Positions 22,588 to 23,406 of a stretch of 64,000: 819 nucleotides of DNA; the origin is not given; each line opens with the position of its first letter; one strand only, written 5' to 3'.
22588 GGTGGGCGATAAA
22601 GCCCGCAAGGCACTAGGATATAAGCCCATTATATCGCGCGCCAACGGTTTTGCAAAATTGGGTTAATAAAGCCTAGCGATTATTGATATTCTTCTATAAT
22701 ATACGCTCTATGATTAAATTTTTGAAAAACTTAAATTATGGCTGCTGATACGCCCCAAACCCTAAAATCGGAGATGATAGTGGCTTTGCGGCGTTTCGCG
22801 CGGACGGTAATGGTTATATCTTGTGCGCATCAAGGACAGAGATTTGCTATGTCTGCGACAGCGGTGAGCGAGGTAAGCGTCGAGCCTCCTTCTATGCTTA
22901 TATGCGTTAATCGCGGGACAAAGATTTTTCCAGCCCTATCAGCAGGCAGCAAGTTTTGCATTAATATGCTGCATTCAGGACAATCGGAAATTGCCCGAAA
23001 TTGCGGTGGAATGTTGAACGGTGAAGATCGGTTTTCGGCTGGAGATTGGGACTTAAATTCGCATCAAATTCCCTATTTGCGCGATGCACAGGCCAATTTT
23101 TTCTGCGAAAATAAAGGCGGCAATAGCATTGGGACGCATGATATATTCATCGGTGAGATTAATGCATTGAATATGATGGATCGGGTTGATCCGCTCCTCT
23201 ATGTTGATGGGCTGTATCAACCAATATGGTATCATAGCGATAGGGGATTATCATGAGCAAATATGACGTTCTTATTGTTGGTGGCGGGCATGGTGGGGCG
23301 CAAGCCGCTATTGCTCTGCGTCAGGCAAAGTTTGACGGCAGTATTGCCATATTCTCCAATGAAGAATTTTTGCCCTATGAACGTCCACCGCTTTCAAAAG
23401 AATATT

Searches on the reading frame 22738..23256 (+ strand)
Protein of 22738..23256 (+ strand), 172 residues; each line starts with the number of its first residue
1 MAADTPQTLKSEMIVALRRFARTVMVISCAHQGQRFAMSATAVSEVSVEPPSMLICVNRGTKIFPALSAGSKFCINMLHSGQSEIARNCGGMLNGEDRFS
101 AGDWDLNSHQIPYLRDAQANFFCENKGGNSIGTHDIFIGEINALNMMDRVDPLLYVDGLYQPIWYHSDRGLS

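Call 70: search_protein_families(library=pfam, proteins=[window:22738-23256:+], max_evalue=0.00001)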
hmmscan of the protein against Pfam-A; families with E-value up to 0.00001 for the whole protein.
window:22738-23256:+ (172 aa): 1 family
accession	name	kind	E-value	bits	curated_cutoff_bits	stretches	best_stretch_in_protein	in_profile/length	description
PF01613.24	Flavin_Reduct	-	1.5e-32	113.3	27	1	17-162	1-151/153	Flavin reductase like domain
